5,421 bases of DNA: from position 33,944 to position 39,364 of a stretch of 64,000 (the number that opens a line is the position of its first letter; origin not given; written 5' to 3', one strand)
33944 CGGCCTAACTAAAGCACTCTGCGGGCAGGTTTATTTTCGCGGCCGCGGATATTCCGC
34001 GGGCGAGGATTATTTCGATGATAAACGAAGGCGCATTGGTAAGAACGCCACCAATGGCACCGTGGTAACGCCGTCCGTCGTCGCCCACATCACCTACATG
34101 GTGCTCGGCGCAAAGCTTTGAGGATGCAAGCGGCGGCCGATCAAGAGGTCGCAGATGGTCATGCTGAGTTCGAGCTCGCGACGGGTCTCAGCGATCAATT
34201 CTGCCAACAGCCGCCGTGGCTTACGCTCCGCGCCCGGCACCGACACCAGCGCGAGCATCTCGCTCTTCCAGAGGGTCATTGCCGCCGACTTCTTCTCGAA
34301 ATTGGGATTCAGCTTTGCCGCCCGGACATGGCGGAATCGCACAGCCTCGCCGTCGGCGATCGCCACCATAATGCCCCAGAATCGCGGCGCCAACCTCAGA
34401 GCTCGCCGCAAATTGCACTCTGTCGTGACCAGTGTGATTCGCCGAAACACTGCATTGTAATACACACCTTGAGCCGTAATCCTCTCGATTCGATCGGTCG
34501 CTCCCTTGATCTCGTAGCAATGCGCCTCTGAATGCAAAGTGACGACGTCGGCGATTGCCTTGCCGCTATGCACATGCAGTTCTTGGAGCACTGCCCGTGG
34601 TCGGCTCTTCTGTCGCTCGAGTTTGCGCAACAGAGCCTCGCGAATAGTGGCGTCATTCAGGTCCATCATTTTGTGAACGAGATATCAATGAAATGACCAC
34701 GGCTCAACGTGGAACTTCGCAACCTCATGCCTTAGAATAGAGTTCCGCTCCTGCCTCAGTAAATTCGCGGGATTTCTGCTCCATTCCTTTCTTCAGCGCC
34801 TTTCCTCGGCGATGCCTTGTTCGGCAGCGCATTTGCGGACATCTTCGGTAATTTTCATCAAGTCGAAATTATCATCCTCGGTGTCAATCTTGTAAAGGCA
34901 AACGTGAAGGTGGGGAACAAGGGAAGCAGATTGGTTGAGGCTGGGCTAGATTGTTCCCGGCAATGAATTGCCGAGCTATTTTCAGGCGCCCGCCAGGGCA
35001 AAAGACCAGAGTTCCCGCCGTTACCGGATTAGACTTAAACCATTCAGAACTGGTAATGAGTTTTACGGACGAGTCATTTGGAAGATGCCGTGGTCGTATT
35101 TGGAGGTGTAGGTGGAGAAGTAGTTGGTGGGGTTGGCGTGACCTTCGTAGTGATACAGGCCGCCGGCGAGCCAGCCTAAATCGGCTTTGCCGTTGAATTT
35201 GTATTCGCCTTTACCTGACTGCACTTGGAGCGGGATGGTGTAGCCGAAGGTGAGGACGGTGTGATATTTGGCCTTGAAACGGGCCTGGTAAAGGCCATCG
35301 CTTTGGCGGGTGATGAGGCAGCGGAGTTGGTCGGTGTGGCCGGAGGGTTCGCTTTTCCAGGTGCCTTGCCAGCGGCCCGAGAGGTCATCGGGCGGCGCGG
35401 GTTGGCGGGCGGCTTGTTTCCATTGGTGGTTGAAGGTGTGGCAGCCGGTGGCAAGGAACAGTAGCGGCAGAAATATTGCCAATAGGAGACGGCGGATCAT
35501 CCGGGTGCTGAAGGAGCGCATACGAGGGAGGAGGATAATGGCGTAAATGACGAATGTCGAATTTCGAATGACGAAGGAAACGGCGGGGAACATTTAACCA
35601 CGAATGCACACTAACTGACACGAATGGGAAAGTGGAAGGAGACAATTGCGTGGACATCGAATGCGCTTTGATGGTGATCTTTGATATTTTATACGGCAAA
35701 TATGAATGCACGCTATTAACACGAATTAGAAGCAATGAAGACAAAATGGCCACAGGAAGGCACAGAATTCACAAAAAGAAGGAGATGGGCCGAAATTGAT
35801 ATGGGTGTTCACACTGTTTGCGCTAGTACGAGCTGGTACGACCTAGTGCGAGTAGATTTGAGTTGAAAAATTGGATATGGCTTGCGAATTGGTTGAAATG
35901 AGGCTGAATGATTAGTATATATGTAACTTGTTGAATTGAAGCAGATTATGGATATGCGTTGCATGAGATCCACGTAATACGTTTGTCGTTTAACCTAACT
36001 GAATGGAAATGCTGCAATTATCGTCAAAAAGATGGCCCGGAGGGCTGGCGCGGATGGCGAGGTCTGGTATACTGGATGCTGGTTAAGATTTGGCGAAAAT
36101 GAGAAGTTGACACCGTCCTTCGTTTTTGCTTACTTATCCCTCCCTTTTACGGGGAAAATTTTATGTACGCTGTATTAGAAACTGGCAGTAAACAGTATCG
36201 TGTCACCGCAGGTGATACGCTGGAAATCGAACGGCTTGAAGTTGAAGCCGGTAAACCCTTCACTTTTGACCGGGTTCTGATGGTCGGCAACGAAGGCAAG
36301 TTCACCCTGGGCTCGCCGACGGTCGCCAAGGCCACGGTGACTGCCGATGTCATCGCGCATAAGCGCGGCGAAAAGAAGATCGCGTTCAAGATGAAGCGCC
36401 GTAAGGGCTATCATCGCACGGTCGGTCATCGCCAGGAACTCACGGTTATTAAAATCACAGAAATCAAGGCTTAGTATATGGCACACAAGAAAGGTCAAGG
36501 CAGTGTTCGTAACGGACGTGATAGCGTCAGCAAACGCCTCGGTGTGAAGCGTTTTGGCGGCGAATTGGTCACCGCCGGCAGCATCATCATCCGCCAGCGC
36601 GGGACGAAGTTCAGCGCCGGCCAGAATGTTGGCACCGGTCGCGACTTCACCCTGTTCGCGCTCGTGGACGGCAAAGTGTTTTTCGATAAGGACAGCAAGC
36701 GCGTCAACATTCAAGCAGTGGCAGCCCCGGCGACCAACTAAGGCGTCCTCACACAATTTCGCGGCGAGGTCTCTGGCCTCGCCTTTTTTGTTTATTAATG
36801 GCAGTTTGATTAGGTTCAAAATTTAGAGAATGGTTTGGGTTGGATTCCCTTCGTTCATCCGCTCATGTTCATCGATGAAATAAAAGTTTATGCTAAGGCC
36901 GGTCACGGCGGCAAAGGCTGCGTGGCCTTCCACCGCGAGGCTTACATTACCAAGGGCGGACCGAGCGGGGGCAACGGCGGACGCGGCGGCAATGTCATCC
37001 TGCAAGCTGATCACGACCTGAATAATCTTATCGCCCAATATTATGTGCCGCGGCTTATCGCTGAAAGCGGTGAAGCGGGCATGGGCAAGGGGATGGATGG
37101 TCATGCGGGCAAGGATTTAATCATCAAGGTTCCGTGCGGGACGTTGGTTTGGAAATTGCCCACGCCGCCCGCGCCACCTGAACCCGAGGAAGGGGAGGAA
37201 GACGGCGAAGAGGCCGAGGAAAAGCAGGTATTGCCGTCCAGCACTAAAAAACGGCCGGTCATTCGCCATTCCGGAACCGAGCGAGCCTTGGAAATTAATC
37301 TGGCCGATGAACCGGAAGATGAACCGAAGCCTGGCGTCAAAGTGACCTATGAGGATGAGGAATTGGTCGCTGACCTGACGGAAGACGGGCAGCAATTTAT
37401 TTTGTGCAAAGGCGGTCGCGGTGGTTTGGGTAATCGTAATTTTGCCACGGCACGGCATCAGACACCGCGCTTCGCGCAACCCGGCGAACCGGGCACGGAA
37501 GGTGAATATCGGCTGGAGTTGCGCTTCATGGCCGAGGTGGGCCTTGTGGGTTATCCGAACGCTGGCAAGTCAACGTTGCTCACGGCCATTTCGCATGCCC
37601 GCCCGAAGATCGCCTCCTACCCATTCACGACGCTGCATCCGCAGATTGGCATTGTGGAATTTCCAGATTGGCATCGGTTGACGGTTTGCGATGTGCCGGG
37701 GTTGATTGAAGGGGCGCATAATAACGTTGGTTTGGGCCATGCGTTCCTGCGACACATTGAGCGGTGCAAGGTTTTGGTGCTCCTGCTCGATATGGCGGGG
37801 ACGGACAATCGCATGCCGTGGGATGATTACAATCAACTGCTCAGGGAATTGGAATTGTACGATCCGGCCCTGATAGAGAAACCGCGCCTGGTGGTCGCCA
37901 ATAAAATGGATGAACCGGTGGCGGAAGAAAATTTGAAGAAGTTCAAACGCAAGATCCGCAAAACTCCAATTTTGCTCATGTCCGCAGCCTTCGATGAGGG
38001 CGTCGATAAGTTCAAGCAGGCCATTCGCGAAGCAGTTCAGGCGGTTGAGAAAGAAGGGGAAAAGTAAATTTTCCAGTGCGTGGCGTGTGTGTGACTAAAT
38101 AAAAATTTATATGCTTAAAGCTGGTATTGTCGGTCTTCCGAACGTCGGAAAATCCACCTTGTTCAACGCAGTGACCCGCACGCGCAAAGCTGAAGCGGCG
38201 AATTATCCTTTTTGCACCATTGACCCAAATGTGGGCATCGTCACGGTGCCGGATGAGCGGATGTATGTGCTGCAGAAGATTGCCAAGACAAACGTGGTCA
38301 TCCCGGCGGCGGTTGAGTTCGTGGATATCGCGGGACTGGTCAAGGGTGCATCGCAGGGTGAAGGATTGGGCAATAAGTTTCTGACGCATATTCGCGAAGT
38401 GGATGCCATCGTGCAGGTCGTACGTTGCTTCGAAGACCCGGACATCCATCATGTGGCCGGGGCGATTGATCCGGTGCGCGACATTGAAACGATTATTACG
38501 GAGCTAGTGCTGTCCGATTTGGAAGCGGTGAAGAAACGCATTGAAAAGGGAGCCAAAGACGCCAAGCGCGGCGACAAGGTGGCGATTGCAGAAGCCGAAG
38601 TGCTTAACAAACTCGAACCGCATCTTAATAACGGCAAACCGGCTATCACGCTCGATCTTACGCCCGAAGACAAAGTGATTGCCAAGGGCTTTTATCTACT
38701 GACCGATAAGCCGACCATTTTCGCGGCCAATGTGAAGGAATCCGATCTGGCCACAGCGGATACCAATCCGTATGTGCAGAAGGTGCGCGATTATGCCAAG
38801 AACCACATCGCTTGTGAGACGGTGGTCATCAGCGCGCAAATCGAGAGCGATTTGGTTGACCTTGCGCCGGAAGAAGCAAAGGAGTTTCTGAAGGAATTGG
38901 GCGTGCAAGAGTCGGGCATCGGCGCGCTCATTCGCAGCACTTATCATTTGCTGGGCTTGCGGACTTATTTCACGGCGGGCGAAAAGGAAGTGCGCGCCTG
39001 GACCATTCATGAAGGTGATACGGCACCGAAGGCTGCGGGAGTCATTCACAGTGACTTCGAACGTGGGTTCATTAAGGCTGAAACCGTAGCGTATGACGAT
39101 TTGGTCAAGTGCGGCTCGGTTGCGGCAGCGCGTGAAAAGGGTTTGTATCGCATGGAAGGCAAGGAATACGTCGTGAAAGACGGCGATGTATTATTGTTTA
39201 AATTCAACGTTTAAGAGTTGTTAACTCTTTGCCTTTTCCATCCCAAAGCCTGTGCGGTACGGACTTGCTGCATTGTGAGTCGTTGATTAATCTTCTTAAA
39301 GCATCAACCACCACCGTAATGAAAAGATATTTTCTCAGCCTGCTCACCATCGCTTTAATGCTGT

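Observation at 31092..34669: Compact GC-rich five-gene island: candidate uncharacterised defence/abortive-infection system (XRE-HTH / GNAT-like / ImmA-IrrE peptidase / Beta-family / convergent PD-(D/E)xK)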

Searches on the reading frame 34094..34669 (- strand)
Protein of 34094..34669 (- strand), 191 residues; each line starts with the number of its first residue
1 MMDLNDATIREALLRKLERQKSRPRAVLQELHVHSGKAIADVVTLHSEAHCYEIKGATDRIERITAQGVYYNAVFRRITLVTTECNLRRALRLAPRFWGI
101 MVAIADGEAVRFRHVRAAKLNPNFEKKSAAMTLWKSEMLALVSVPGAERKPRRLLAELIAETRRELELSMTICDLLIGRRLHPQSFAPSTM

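Call 3: search_protein_families(library=pfam, proteins=[window:34094-34669:-], max_evalue=0.1)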
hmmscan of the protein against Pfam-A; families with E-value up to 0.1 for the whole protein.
window:34094-34669:- (191 aa): 0 families

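Call 4: search_protein_families(library=ncbifam, proteins=[window:34094-34669:-], max_evalue=0.1)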
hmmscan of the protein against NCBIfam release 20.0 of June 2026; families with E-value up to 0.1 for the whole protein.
window:34094-34669:- (191 aa): 1 family
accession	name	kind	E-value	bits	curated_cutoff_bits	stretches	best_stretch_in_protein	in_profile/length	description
NF033832.1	sce7726_fam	subfamily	6.6e-39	133.7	70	1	4-173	1-176/184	sce7726 family protein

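Call 5: search_protein_families(library=padloc, proteins=[window:34094-34669:-], max_evalue=0.1)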
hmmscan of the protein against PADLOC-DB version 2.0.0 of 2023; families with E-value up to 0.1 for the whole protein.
window:34094-34669:- (191 aa): 1 family
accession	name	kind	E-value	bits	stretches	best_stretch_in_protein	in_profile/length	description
PDLC02989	cll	-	4.3e-12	44.4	1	4-160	5-162/265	-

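Call 32: search_solved_structures(query=window:34094-34669:-, max_evalue=10, show_alignments=2)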
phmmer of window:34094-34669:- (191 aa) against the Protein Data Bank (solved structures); distinct sequences matched with E-value up to 10: 3.
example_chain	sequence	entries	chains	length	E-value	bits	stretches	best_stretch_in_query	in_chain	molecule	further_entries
3zc0_A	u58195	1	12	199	0.84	12.6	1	14-73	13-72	AFTRAX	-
3zc1_A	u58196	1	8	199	0.85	12.6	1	14-73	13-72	AFTRAX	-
9gsx_L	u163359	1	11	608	1.8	11.6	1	31-64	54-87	Flagellar hook-associated protein 1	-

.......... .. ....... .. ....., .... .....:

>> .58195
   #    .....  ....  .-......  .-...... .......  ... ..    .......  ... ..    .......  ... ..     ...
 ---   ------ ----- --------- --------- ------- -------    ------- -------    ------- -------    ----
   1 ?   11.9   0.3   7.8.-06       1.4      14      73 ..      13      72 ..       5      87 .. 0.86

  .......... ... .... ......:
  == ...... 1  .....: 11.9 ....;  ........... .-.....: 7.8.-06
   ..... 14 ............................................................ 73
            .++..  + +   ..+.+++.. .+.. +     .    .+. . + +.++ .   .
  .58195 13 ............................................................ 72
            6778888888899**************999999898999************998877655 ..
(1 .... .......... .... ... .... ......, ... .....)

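Call 52: search_solved_structures(query=A2, max_evalue=10, show_alignments=3)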
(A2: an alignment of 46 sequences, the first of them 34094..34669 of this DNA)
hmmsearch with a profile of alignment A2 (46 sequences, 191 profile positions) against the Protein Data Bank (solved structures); distinct sequences matched with E-value up to 10: 2.
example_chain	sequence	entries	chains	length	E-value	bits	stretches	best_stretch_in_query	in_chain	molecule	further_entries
4h08_A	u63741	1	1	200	0.51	13.2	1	20-55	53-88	Putative hydrolase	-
9hcj_M0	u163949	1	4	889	1.6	11.6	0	89-155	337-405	Nuclear pore complex protein Nup98-Nup96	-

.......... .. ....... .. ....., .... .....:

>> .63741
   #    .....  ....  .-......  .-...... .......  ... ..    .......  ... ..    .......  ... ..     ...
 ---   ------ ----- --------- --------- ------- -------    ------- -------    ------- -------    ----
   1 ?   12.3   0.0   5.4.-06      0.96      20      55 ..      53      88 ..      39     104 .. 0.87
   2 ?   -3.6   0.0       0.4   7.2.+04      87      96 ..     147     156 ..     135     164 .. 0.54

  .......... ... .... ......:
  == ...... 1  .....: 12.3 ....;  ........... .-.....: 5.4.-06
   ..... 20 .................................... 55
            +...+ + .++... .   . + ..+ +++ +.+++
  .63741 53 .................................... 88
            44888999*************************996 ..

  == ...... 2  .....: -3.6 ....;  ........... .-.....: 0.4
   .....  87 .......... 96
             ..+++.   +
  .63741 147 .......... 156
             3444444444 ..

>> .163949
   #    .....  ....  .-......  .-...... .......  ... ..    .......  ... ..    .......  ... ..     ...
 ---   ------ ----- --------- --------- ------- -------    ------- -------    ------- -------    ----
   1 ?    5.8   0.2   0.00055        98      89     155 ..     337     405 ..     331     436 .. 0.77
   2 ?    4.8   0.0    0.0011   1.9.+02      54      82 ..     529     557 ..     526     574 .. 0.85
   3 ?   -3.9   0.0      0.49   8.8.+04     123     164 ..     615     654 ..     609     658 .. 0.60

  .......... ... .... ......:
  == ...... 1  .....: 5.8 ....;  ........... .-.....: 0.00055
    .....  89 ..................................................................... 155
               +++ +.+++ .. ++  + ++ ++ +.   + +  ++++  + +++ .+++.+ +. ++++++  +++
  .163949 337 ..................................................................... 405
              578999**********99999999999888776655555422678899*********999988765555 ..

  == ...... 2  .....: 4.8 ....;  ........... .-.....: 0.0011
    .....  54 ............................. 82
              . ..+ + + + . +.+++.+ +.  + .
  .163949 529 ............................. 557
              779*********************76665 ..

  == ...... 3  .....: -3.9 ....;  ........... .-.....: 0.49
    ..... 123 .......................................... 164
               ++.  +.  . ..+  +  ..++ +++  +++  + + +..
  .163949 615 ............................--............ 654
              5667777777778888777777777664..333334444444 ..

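Call 58: search_protein_families(library=pfam, alignment_id=A2, max_evalue=0.1)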
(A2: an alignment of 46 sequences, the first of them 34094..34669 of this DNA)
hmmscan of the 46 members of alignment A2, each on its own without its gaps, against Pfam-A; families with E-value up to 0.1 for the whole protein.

A. member 1, window:34094-34669:- (191 aa): 0 families

B. families by the number of members that match (of 46 scanned): 23 families
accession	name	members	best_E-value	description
PF03485.21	Arg_tRNA_synt_N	2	0.0062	Arginyl tRNA synthetase N terminal domain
PF16093.10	PAC4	1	0.0019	Proteasome assembly chaperone 4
PF22763.1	NrS1-1_pol-like_HBD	1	0.0027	NrS-1 polymerase HBD domain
PF21476.4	PF0610-like_N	1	0.0075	PF0610-like, N-terminal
PF15295.11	CCDC50_N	1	0.008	Coiled-coil domain-containing protein 50 N-terminus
PF22715.1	SNaCT9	1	0.01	Short NACHT-associated C-Terminal domain, family 9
PF00923.25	TAL_FSA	1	0.018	Transaldolase/Fructose-6-phosphate aldolase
PF07702.18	UTRA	1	0.019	UTRA domain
PF09539.15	DUF2385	1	0.019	Protein of unknown function (DUF2385)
PF12790.13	T6SS-SciN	1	0.02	Type VI secretion lipoprotein, VasD, EvfM, TssJ, VC_A0113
PF20988.2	SidF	1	0.025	Phosphoinositide phosphatase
PF22464.2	Spike_JR1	1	0.029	Spike protein P1, first jelly-roll domain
PF20946.2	Ctf4_C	1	0.029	DNA polymerase alpha-binding protein Ctf4, C-terminal domain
PF18081.7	FANC_SAP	1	0.032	Fanconi anemia-associated nuclease SAP domain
PF07498.18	Rho_N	1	0.036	Rho termination factor, N-terminal domain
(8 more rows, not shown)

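Call 113: search_protein_families(library=phrogs, proteins=[window:34094-34669:-], max_evalue=0.001)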
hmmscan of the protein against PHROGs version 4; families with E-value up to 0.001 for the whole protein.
window:34094-34669:- (191 aa): 1 family
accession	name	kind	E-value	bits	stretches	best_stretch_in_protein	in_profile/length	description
phrog_984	-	unknown function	3.9e-30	106.4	1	3-184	4-216/230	-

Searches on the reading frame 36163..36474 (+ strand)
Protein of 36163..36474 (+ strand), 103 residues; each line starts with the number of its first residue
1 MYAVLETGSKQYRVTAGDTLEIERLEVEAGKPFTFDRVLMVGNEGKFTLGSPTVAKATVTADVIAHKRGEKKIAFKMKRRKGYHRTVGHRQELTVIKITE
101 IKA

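Call 62: search_protein_families(library=pfam, proteins=[window:36163-36474:+], max_evalue=0.001)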
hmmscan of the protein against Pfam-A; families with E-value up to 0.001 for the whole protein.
window:36163-36474:+ (103 aa): 1 family
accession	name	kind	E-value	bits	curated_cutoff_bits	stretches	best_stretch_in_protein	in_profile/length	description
PF00829.26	Ribosomal_L21p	-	4.3e-38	130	27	1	1-101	1-99/99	Ribosomal prokaryotic L21 protein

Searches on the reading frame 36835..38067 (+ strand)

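Call 62: search_protein_families(library=pfam, proteins=[window:36835-38067:+], max_evalue=0.001)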
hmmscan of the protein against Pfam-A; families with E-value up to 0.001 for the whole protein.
window:36835-38067:+ (410 aa): 3 families
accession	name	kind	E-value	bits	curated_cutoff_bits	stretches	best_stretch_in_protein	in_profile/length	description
PF01018.28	GTP1_OBG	-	1e-52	178.3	27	2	13-107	1-95/155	GTP1/OBG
PF01926.29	MMR_HSR1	-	5.3e-25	88.2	21.9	1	234-357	1-113/113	50S ribosome-binding GTPase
PF02421.24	FeoB_N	-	2.5e-09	37.3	27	1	234-396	2-155/156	Ferrous iron transport protein B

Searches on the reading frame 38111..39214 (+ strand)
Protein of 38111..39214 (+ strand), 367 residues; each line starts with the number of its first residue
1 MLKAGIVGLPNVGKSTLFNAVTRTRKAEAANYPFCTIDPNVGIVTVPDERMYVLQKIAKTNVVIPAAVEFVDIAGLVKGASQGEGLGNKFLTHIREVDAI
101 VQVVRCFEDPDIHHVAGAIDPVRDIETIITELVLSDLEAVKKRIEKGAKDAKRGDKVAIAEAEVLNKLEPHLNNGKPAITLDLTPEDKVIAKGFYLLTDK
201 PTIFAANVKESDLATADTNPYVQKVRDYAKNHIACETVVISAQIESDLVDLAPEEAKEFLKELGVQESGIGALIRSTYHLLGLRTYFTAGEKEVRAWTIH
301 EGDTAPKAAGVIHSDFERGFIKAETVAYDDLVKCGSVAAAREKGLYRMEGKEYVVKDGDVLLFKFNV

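Call 62: search_protein_families(library=pfam, proteins=[window:38111-39214:+], max_evalue=0.001)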
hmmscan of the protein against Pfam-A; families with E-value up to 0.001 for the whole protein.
window:38111-39214:+ (367 aa): 3 families
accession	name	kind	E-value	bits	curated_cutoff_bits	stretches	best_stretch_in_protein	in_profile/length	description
PF06071.19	YchF-GTPase_C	-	2.3e-39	133.8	27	1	283-366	1-84/84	Protein of unknown function (DUF933)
PF01926.29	MMR_HSR1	-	1.3e-23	83.7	21.9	1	4-112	2-86/113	50S ribosome-binding GTPase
PF02421.24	FeoB_N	-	8.8e-08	32.3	27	1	5-53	4-51/156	Ferrous iron transport protein B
